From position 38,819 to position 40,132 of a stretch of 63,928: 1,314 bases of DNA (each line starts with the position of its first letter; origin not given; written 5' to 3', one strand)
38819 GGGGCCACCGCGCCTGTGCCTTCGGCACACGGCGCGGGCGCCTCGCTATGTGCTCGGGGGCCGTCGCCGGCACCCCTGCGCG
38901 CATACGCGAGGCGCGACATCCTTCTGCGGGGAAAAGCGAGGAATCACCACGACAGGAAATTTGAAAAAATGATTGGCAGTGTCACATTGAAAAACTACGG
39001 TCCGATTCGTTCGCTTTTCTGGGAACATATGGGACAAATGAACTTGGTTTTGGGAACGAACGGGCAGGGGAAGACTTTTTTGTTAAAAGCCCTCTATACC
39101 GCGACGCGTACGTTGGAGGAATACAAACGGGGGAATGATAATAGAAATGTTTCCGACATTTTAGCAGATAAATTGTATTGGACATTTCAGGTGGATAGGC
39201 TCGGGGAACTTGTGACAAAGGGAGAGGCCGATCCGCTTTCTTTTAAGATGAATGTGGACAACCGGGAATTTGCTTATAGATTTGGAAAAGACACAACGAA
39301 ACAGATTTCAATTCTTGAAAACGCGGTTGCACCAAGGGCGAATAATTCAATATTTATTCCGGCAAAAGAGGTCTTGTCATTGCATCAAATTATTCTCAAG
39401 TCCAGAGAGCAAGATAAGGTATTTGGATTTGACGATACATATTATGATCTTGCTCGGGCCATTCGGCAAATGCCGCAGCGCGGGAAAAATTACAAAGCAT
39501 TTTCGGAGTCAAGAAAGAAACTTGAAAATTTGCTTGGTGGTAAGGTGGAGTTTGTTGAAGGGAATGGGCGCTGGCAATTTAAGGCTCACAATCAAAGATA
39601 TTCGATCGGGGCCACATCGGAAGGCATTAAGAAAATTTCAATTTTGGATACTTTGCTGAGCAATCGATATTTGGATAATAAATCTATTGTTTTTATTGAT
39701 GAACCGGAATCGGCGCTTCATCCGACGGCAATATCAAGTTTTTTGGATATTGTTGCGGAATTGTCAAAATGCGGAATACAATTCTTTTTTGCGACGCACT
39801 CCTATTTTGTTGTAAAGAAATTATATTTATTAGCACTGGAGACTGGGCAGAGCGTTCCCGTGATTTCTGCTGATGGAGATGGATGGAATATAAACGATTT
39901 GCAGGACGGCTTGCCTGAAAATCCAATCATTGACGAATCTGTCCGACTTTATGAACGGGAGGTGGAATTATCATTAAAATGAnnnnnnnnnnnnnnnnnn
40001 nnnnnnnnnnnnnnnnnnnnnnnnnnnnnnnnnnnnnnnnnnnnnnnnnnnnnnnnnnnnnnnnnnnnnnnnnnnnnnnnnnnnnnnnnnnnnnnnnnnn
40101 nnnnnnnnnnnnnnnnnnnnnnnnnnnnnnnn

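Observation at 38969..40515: Translationally coupled ABC-type ATPase plus PD-(D/E)xK-like small protein in a low-GC islet: candidate undescribed two-gene defence/abortive-infection module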

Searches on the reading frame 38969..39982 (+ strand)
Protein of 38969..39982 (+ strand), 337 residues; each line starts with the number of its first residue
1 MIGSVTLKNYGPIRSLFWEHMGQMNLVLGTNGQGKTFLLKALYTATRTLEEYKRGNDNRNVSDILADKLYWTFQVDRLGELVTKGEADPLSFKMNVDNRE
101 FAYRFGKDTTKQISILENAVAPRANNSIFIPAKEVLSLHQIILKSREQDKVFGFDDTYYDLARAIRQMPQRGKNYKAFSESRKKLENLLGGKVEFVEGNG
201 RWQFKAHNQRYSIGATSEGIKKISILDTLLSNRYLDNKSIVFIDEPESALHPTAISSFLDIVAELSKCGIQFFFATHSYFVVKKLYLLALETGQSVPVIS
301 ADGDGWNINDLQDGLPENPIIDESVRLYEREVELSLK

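Call 4: search_protein_families(library=pfam, proteins=[window:38969-39979:+], max_evalue=1)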
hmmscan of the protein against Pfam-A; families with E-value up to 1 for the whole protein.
window:38969-39979:+ (337 aa): 8 families
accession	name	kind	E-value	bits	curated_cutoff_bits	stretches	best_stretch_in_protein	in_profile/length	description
PF13304.12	AAA_21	-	1.1e-18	68.8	27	1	24-282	1-303/304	AAA domain, putative AbiEii toxin, Type IV TA system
PF13175.12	AAA_15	-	5e-16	59.7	32.1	2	109-282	249-374/374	AAA ATPase domain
PF02463.25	SMC_N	-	2.2e-06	27.7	40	1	20-282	22-202/220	RecF/RecN/SMC N terminal domain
PF00005.33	ABC_tran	-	0.00046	21.3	25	1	21-100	10-80/137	ABC transporter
PF13476.12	AAA_23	-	0.017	16.2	27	1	5-60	2-55/201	AAA domain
PF13166.12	AAA_13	-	0.047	12.8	36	1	21-46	15-40/713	AAA domain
PF00004.35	AAA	-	0.16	12.8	21.2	0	26-46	2-22/131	ATPase family associated with various cellular activities (AAA)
PF11398.14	DUF2813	-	0.19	11.5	21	0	238-265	284-311/372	Protein of unknown function (DUF2813)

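Call 5: search_protein_families(library=padloc, proteins=[window:38969-39979:+], max_evalue=1)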
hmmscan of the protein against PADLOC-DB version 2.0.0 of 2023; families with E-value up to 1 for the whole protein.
window:38969-39979:+ (337 aa): 129 families (the best 25 are shown)
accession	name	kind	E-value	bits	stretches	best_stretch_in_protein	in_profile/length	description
PDLC04214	HEC-02A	-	6.1e-158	523.5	1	1-336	1-337/338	-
PDLC04213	HEC-02A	-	9.4e-57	191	1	1-336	1-334/337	-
PDLC04146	HEC-02B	-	1.6e-42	143.8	1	1-291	1-292/344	-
PDLC02980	AriA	-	3.5e-19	67.9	1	24-282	1-303/304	-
PDLC03878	NsnB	-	1.1e-17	62.9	1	1-287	1-286/345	-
PDLC04033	PD-T4-4_A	-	6.4e-17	59.9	2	170-287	258-375/460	-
PDLC02979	AriA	-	2.9e-16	58.2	2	112-282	251-373/373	-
PDLC02336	AbiLi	-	2e-15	55.2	2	193-286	206-297/340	AbiLi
PDLC00265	PtuA1|PtuA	-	1e-14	52.5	2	176-285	268-375/479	AAA ATPase domain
PDLC02335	AbiLi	-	1.5e-14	51.8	1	24-280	78-239/326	AbiLi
PDLC04175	HEC-01A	-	2.7e-14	51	2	201-285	234-315/363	-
PDLC02915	ATPase-Toprim_I-B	-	2.1e-13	48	2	224-285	244-302/623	-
PDLC04032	PD-T4-4_A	-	3.3e-13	47.4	1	177-284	284-393/474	-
PDLC04664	PDC-M47A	-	5.2e-13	46.7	2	177-288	261-372/461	-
PDLC04608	PDC-M38A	-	5.3e-13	47.4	2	218-285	254-319/367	-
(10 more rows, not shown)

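Call 8: search_protein_families(library=ncbifam, proteins=[window:38969-39979:+], max_evalue=1)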
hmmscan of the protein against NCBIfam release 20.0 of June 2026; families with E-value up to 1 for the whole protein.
window:38969-39979:+ (337 aa): 42 families (the best 25 are shown)
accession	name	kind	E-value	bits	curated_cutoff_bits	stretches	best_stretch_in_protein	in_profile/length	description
NF038234.1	retron_eff_Eco8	equivalog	2.3e-10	39.7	250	2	223-285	260-328/679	retron Eco8 family effector endonuclease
NF047739.1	antiphage_MADS3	equivalog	1e-08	34.8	420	2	228-285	328-382/427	methylation-associated defense system AAA family ATPase MAD3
TIGR00611.2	recf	equivalog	2.3e-06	27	172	1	4-47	3-46/339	DNA replication/repair protein RecF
NF041760.1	PtuA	equivalog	7.7e-06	25.1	500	1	224-283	364-421/524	retron Ec78 anti-phage system effector ATPase PtuA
TIGR02673.1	FtsE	equivalog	1.7e-05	24.6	264.85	1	237-284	155-202/214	cell division ATP-binding protein FtsE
NF010068.0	PRK13548.1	equivalog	9.5e-05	21.6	261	1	21-47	30-56/261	heme ABC transporter ATP-binding protein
TIGR01166.1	cbiO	subfamily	0.00019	21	211.8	1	238-278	146-186/190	cobalt ABC transporter, ATP-binding protein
TIGR01188.1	drrA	subfamily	0.00021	20.7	312.45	1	213-278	122-183/302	daunorubicin resistance ABC transporter, ATP-binding protein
TIGR03608.1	L_ocin_972_ABC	subfamily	0.00022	20.8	254.85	1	235-284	150-199/206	putative bacteriocin export ABC transporter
NF008338.0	PRK11124.1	equivalog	0.00027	20.5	369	1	237-292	159-216/242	arginine ABC transporter ATP-binding protein ArtP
NF040873.1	AztA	equivalog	0.00077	19.1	220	1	229-282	129-182/191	zinc ABC transporter ATP-binding protein AztA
NF010061.0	PRK13538.1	equivalog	0.001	18.6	195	1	20-48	29-57/211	cytochrome c biogenesis heme-transporting ATPase CcmA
TIGR01189.1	ccmA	equivalog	0.0016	18.1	131.6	0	21-43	25-47/198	heme ABC exporter ATP-binding protein CcmA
NF010170.0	PRK13651.1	equivalog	0.0021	17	432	1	238-321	184-265/308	cobalt transporter ATP-binding subunit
TIGR03410.1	urea_trans_UrtE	equivalog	0.0031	17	285.8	1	21-47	25-51/230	urea ABC transporter ATP-binding subunit UrtE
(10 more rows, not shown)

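Call 28: search_solved_structures(query=window:38969-39979:+, max_evalue=0.001)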
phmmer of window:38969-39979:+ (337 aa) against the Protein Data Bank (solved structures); distinct sequences matched with E-value up to 0.001: 3.
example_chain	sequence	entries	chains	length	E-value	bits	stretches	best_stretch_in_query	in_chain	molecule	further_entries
22bu_B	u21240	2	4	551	0.00029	23.8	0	208-283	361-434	AAA family ATPase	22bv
5i9f_A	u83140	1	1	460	0.00063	22.7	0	307-337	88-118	pentatricopeptide repeat protein dPPR-U10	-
5i9g_C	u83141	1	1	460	0.00095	22.1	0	307-337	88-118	pentatricopeptide repeat protein dPPR-U8C2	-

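Call 31: find_encoding_contigs(protein=window:38969-39982:+, flank=10000, max_places=6)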
Protein window:38969-39982:+ (337 aa): 22 contigs read that carry it; 6 places shown.
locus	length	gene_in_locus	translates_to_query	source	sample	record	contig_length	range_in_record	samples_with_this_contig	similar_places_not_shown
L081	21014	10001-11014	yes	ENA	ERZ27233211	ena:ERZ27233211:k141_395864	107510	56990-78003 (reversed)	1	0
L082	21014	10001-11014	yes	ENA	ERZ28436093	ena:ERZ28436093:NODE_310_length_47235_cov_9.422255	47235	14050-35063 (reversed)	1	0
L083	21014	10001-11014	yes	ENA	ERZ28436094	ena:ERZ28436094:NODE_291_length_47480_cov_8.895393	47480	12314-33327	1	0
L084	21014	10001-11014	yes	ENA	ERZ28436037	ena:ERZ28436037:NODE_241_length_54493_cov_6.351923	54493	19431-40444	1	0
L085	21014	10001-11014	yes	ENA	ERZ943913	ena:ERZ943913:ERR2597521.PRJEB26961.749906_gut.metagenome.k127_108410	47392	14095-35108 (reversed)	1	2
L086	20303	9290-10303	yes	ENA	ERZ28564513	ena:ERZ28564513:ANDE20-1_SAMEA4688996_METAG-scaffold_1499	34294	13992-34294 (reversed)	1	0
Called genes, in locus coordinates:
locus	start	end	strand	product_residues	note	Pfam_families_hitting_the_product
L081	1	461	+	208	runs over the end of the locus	PF01300:Sua5_yciO_yrdC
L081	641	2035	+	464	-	PF00206:Lyase_1, PF10415:FumaraseC_C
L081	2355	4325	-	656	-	-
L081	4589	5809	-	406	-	PF01476:LysM, PF01510:Amidase_2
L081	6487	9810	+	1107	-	PF00133:tRNA-synt_1, PF09334:tRNA-synt_1g (faint), PF08264:Anticodon_1, PF19302:DUF5915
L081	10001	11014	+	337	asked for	PF02463:SMC_N (faint), PF13304:AAA_21, PF13175:AAA_15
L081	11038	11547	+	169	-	-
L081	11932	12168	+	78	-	-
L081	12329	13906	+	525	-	PF07690:MFS_1, PF00854:PTR2 (weak), PF07690:MFS_1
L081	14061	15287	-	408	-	PF28597:T2SSF_N, PF00482:T2SSF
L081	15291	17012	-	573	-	PF05157:MshEN, PF00437:T2SSE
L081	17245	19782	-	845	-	-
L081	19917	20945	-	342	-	PF13180:PDZ_2 (weak)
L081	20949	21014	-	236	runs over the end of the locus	-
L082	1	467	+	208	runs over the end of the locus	PF01300:Sua5_yciO_yrdC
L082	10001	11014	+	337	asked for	PF02463:SMC_N (faint), PF13304:AAA_21, PF13175:AAA_15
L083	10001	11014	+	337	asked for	PF02463:SMC_N (faint), PF13304:AAA_21, PF13175:AAA_15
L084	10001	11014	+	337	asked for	PF02463:SMC_N (faint), PF13304:AAA_21, PF13175:AAA_15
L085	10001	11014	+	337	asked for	PF02463:SMC_N (faint), PF13304:AAA_21, PF13175:AAA_15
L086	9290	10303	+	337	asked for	PF02463:SMC_N (faint), PF13304:AAA_21, PF13175:AAA_15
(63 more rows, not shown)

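Call 34: list_cluster_members(proteins=[window:38969-39979:+, window:39979-40512:+, window:35455-38775:+, L089:11490-12524:+])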
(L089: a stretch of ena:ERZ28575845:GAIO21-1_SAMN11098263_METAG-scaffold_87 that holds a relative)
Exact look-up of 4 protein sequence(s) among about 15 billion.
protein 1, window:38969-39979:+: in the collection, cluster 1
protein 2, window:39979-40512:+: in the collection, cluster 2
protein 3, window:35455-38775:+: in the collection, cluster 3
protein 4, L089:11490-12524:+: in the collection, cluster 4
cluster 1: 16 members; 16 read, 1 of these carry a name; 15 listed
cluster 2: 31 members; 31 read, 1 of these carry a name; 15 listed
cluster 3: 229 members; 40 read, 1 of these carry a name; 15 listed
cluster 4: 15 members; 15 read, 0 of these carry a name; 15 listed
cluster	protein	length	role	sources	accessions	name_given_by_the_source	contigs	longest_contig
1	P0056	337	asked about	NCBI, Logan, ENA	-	-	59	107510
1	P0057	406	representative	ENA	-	-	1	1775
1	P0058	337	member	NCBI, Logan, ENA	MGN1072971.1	MAG: AAA family ATPase [Bradymonadia bacterium]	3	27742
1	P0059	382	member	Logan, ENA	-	-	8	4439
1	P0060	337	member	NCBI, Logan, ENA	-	-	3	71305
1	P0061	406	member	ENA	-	-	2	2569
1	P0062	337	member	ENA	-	-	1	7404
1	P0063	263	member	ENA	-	-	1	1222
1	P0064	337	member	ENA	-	-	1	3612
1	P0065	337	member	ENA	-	-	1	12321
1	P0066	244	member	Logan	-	-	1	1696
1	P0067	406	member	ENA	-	-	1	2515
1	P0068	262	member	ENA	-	-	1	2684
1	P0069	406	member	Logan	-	-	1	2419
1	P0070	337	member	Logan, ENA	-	-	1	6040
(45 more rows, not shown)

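Call 38: find_homologous_proteins(query=window:38969-39979:+, max_evalue=1e-10)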
Query window:38969-39979:+ (337 aa): 2922 proteins with E <= 1e-10 among 5897 candidates; the best 120 are listed.
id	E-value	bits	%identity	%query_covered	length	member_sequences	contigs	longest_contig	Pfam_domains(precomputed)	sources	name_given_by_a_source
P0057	1.1e-221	753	100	100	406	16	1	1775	PF13175.13,PF02463.26,PF13304.13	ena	-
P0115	5.2e-169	580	75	100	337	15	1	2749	PF13175.13,PF02463.26,PF13304.13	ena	-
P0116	1.2e-153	530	69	100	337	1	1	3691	PF13175.13,PF13304.13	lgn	-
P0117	4.7e-152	524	68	100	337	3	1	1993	PF13175.13,PF13304.13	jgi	-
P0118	4.8e-152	524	69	100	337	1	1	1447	PF13175.13,PF13304.13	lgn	-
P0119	7.4e-152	524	69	100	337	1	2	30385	PF13175.13,PF13304.13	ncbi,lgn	-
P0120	6.8e-151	521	68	100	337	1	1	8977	PF13175.13,PF13304.13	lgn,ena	-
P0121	8.1e-150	517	66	100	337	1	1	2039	PF13175.13,PF02463.26,PF13304.13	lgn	-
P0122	8.1e-150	517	68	100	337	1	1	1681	PF13175.13,PF13304.13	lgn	-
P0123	1.0e-149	517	68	100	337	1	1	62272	PF13175.13,PF13304.13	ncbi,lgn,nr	ncbi:MAG: ATP-binding protein [bacterium]|nr:ATP-binding protein [bacterium]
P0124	2.4e-147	509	66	100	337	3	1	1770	PF13175.13,PF02463.26,PF13304.13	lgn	-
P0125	2.5e-146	505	67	100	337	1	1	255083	PF13175.13,PF02463.26,PF13304.13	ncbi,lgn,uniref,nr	ncbi:AAA family ATPase [Desulfovibrio inopinatus]|uniref:AAA family ATPase n=1 Tax=Desulfovibrio ino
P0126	3.4e-146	505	66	100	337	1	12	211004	PF13175.13,PF02463.26,PF13304.13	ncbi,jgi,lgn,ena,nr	ncbi:MAG: AAA family ATPase [Gammaproteobacteria bacterium]|nr:AAA family ATPase [Gammaproteobacteri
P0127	3.5e-146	505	67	100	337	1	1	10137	PF13175.13,PF02463.26,PF13304.13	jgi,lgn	-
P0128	4.8e-146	505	67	100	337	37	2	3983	PF13175.13,PF02463.26,PF13304.13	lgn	-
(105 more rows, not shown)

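Call 52: predict_structure(alignment_id=A2)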
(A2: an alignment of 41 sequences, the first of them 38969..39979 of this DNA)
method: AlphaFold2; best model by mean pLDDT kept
length: 337 residues; sequences in the alignment: 41
mean_pLDDT: 84.4   pTM: 0.88
mean pLDDT of the five models: 84.4, 81.2, 80.4, 80.4, 77.0
residues with pLDDT >= 90: 120; 70-90: 177; 50-70: 37; < 50: 3
segments of 3 or more residues with pLDDT < 50: 171-173
pLDDT, mean of each block of 10 residues (from residue 1): 93 90 95 89 93 69 83 67 71 94 79 84 88 84 84 84 81 66 82 79 82 65 86 88 83 83 91 94 94 94 87 88 87 90
secondary structure, 60 per line:
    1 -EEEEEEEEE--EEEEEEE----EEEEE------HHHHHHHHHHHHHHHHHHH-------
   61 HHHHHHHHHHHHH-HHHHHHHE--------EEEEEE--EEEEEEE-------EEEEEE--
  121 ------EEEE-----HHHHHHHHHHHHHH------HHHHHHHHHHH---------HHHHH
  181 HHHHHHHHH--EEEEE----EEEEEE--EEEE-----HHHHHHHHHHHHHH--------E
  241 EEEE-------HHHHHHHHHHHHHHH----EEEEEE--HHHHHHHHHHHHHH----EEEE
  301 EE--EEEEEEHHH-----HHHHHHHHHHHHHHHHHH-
elements in order: E2-10 E13-19 E24-28 H35-53 H61-73 H75-81 E91-96 E99-105 E113-118 E127-130 H136-149 H156-166 H176-189 E192-196 E201-206 E209-212 H218-231 E240-244 H252-266 E271-276 H279-292 E297-302 E305-310 H319-336

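Call 55: fold_search(model_id=the predicted structure, library=pdb)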
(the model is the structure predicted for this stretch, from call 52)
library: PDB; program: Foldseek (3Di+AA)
matches with E <= 10: 1444; with E <= 0.001: 500
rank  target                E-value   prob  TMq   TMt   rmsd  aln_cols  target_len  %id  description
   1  8eea_B                3.8e-10  1.00  0.49  0.45  13.2       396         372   15  Structure of E.coli Septu (PtuAB) complex (released 2023-12-27)
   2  9lpa_B                5.6e-10  1.00  0.44  0.22  16.0       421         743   16  The cryo-EM structure of retron Eco8 in an active state (released 2025-11-19)
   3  8sux_C                6.7e-10  1.00  0.48  0.44  13.0       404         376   13  Structure of E. coli PtuA hexamer (released 2024-01-10)
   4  9e91_A                9.9e-10  1.00  0.49  0.43   7.6       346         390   15  Ec83 Retron PtuA Dimer bound to ATP (released 2025-07-02)
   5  9n6c_D                9.9e-10  1.00  0.51  0.42  12.4       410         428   14  Structure of the Retron IA Complex without the HNH Nuclease (released 2025-04-23)
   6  8sux_F                1.1e-09  1.00  0.49  0.45  12.9       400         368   14  Structure of E. coli PtuA hexamer (released 2024-01-10)
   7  9n6b_B                1.2e-09  1.00  0.48  0.34  13.9       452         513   13  Structure of the retron IA complex with HNH nuclease in the "up" orientation (released 2025-04-23)
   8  9o4a_B                1.3e-09  1.00  0.58  0.44   7.8       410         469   14  Ec83 Retron PtuAB mutant complex (released 2025-07-02)
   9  3auy_A                1.3e-09  1.00  0.47  0.44  11.7       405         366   13  Crystal structure of Rad50 bound to ADP (released 2011-05-25)
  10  8eea_C                1.4e-09  1.00  0.51  0.41  12.2       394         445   11  Structure of E.coli Septu (PtuAB) complex (released 2023-12-27)
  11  9x94_F                1.4e-09  1.00  0.43  0.22  16.8       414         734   16  Apo Retron-Eco8 complex (released 2026-03-18)
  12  4ncj_C                1.5e-09  1.00  0.50  0.52  10.4       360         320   16  Crystal Structure of Pyrococcus furiosis Rad50 R805E mutation with ADP Beryllium Flouride (released 2014-03-05)
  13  9vhe_C                1.6e-09  1.00  0.47  0.48   8.4       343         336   14  cryoEM structure of retron-Eco7 complex (released 2025-12-31)
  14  8ee4_C                1.6e-09  1.00  0.50  0.43  12.4       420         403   14  Structure of PtuA (released 2024-01-03)
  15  9n69_C                1.7e-09  1.00  0.53  0.42  16.3       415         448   13  Structure of the retron IA complex with HNH nuclease in the "down" orientation (released 2025-04-23)
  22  8eea_A                2.0e-09  1.00  0.52  0.48  12.6       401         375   13  Structure of E.coli Septu (PtuAB) complex (released 2023-12-27)
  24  9e91_B                2.2e-09  1.00  0.57  0.50   6.8       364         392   14  Ec83 Retron PtuA Dimer bound to ATP (released 2025-07-02)
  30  9n6c_B                2.9e-09  1.00  0.51  0.42  12.7       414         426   11  Structure of the Retron IA Complex without the HNH Nuclease (released 2025-04-23)
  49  8sux_D                6.1e-09  1.00  0.49  0.46  11.8       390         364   12  Structure of E. coli PtuA hexamer (released 2024-01-10)
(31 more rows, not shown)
